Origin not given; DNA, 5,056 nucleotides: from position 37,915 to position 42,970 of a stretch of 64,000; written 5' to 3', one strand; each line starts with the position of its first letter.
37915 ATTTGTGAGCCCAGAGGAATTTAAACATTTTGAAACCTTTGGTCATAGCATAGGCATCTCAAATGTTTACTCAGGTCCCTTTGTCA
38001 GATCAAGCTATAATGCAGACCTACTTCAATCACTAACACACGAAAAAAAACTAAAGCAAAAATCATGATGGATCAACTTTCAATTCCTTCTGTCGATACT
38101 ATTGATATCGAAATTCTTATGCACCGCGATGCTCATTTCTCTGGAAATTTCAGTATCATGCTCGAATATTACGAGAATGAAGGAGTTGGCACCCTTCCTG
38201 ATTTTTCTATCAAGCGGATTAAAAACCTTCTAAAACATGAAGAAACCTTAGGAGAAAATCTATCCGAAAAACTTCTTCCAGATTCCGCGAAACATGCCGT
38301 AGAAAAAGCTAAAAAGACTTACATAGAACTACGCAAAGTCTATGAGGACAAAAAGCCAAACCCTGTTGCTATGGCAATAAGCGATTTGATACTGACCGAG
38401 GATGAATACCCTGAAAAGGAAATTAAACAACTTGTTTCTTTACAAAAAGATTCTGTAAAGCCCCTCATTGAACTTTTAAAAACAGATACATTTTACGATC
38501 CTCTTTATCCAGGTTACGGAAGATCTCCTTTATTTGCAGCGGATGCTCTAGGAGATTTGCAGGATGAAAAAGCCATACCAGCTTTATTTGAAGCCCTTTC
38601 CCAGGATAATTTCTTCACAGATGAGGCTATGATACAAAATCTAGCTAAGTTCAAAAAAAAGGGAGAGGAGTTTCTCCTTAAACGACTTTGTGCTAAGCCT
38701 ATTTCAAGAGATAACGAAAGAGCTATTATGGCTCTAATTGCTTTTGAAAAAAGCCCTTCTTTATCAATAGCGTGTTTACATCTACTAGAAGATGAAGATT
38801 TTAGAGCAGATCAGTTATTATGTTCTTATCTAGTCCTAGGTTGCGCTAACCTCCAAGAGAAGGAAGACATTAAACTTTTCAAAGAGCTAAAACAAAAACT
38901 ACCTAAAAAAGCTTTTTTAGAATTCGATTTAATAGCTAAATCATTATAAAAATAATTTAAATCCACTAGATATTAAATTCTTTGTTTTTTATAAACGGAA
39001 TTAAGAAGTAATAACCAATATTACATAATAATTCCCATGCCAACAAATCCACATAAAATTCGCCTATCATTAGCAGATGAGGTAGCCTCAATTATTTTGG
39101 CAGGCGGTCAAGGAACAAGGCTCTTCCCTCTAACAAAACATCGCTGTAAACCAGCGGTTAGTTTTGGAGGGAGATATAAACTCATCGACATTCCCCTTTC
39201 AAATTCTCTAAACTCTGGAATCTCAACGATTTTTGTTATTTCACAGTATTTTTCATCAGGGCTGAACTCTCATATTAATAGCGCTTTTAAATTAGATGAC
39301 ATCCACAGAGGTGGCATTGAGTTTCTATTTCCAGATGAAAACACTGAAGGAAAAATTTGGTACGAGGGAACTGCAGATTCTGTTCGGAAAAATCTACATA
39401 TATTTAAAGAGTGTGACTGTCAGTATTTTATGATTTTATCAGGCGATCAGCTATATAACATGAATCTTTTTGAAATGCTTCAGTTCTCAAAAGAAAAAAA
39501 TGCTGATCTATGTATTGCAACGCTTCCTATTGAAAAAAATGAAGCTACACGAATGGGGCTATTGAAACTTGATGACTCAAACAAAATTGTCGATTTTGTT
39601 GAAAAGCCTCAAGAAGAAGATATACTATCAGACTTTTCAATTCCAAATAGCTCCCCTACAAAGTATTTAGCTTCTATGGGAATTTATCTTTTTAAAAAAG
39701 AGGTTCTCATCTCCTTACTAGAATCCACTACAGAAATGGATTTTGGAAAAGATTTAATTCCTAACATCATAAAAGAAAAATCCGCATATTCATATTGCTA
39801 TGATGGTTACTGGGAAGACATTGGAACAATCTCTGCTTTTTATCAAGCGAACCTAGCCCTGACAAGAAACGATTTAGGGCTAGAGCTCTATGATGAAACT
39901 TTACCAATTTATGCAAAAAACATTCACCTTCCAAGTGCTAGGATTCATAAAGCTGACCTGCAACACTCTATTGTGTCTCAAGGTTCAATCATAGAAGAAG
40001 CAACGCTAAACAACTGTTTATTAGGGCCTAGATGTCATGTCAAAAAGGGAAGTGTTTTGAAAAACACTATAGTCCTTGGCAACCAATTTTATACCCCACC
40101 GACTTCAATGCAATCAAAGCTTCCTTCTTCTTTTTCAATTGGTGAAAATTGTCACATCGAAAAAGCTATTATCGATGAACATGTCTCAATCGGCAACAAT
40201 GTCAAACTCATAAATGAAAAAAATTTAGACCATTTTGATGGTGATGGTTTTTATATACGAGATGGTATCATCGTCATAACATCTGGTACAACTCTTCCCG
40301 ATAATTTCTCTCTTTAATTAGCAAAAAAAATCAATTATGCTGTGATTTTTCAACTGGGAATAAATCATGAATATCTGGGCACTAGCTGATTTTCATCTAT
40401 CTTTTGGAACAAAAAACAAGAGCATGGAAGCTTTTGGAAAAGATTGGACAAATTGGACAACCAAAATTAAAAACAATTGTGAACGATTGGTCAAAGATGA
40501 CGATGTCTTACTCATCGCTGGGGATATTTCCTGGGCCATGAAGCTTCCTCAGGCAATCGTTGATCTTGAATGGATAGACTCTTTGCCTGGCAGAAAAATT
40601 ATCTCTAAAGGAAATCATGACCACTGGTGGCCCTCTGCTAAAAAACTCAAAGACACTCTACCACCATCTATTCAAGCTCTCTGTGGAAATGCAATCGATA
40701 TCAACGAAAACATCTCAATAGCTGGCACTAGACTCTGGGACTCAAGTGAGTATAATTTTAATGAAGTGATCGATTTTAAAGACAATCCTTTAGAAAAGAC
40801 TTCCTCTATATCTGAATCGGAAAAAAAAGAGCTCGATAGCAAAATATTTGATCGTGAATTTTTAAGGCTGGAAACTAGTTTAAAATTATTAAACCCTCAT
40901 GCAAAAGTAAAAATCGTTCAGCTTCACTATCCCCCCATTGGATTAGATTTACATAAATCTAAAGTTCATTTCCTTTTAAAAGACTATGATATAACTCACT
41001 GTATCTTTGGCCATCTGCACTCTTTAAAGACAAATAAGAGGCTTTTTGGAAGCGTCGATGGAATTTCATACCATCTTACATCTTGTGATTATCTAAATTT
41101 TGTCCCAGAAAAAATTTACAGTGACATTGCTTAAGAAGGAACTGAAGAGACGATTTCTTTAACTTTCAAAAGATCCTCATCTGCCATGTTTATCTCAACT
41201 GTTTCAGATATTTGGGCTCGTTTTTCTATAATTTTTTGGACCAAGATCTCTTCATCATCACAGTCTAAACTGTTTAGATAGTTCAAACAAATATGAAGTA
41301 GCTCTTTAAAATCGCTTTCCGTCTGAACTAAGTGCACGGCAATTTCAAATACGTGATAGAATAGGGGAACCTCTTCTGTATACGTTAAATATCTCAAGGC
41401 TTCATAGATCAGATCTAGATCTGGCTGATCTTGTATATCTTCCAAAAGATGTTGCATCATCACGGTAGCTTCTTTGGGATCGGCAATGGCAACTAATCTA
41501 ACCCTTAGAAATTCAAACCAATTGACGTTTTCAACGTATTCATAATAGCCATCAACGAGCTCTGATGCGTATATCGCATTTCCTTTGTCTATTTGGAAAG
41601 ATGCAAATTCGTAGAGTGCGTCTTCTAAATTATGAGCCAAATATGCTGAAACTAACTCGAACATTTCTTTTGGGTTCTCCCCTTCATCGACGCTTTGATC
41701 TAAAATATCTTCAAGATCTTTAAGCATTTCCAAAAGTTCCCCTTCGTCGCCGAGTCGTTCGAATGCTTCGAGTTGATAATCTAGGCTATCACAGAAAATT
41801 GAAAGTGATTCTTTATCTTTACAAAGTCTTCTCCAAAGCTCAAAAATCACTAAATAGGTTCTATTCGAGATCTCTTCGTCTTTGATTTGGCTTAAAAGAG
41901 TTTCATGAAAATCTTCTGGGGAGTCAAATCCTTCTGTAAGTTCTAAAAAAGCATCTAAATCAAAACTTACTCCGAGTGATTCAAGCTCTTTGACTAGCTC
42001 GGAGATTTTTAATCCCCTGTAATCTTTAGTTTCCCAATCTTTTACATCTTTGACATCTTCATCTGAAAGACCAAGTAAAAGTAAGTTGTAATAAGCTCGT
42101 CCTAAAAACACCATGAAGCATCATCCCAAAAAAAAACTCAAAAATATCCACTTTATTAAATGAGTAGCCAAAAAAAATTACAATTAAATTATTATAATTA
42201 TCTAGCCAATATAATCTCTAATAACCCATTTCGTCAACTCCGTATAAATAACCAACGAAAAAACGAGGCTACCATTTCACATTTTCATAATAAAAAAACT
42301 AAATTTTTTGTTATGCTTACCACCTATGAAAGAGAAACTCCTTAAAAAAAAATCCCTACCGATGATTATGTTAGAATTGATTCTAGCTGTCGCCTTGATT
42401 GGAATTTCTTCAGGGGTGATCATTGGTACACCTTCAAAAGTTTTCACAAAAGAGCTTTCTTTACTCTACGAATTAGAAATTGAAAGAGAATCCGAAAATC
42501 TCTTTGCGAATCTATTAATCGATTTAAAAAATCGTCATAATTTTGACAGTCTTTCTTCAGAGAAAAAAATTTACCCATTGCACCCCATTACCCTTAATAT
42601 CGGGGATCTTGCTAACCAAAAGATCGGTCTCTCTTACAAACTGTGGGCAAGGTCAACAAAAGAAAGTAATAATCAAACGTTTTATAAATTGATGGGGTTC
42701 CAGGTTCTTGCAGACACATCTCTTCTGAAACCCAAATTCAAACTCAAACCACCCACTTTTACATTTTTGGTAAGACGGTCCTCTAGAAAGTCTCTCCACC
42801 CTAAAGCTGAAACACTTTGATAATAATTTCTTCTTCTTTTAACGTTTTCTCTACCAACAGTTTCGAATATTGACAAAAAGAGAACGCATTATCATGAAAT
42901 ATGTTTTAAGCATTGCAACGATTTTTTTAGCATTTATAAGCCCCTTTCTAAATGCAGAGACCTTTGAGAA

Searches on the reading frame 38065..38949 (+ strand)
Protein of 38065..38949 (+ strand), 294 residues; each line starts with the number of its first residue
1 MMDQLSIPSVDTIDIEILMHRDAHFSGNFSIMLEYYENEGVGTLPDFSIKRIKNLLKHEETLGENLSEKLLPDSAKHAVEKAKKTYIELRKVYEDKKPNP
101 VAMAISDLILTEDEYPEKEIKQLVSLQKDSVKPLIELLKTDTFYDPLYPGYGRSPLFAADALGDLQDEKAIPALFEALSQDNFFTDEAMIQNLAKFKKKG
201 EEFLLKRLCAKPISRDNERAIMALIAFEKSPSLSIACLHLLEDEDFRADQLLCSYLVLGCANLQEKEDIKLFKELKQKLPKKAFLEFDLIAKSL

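Call 3: search_protein_families(library=pfam, proteins=[window:38065-38949:+], max_evalue=0.01)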
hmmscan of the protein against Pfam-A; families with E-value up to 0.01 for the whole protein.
window:38065-38949:+ (294 aa): 2 families
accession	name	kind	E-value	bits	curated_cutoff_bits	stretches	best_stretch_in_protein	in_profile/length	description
PF13646.12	HEAT_2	-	2.2e-05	25.1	27.7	1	157-224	19-87/88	HEAT repeats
PF03130.22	HEAT_PBS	-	0.00098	19.9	20.9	0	158-179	5-26/27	PBS lyase HEAT-like repeat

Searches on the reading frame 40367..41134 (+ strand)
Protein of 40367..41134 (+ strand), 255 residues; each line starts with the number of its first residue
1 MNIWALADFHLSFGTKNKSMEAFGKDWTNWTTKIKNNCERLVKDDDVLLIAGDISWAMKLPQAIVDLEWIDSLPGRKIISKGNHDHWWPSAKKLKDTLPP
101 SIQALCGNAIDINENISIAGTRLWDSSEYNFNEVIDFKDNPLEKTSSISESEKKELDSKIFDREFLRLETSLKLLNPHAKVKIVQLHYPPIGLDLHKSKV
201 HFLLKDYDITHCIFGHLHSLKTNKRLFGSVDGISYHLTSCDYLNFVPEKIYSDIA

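Call 3: search_protein_families(library=pfam, proteins=[window:40367-41134:+], max_evalue=0.01)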
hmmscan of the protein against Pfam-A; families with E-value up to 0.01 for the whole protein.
window:40367-41134:+ (255 aa): 1 family
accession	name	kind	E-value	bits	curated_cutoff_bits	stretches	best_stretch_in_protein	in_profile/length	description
PF00149.33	Metallophos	-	6.6e-12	46.7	21.5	1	1-219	1-190/191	Calcineurin-like phosphoesterase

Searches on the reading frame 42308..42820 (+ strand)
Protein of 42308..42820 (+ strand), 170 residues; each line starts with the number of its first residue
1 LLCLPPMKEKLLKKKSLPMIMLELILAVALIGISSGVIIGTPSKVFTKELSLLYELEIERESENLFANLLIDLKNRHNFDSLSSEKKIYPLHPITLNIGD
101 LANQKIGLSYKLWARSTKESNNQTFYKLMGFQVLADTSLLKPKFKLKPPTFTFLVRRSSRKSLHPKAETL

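Call 3: search_protein_families(library=pfam, proteins=[window:42308-42820:+], max_evalue=0.01)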
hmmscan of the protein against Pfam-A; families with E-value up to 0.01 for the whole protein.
window:42308-42820:+ (170 aa): 0 families

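Call 4: search_protein_families(library=ncbifam, proteins=[window:42308-42820:+], max_evalue=0.01)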
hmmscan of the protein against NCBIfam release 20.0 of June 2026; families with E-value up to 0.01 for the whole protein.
window:42308-42820:+ (170 aa): 0 families

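Call 47: search_solved_structures(query=A3, max_evalue=10)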
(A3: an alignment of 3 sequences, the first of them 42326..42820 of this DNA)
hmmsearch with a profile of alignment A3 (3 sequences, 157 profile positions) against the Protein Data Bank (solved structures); distinct sequences matched with E-value up to 10: 11.
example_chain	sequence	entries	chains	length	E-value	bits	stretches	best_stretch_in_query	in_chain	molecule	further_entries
8d50_G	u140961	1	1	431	0.17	14.7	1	77-140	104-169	Envelope glycoprotein gp120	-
6sih_A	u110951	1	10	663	0.21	14.4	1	52-100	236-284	Flagellar hook-associated protein 2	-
1n9e_A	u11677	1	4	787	0.29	14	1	59-115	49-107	LYSYL OXIDASE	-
1rky_A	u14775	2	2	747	0.86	12.5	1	60-115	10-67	lysyl oxidase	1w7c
8fae_C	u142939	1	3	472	0.89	12.4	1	75-140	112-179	Envelope glycoprotein gp120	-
7ska_A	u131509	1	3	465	0.92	12.4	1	75-140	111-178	Envelope glycoprotein gp120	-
8fad_C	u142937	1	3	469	0.93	12.3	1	75-140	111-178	Envelope glycoprotein gp120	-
6vpx_A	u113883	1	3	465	1.4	11.7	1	80-140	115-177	Envelope glycoprotein gp120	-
5fyk_G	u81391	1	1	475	1.6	11.6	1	81-139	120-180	JR-FL, GP120 ENV ECTODOMAIN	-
9jkf_B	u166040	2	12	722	1.7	11.5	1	75-140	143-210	Envelope glycoprotein gp160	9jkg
9egp_A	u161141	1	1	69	2.3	11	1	6-32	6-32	Geopilin domain 1 protein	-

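Call 53: search_protein_families(library=pfam, proteins=[window:42326-42820:+], max_evalue=5)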
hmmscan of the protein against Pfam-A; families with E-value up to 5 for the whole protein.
window:42326-42820:+ (164 aa): 1 family
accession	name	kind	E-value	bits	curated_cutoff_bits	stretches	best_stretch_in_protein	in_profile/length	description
PF07763.18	FEZ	-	0.024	14.8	28.1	1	37-72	190-225/240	FEZ-like protein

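Call 64: search_protein_families(library=ncbifam, proteins=[window:42326-42820:+], max_evalue=1)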
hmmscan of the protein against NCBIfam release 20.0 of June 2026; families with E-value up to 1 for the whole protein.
window:42326-42820:+ (164 aa): 0 families
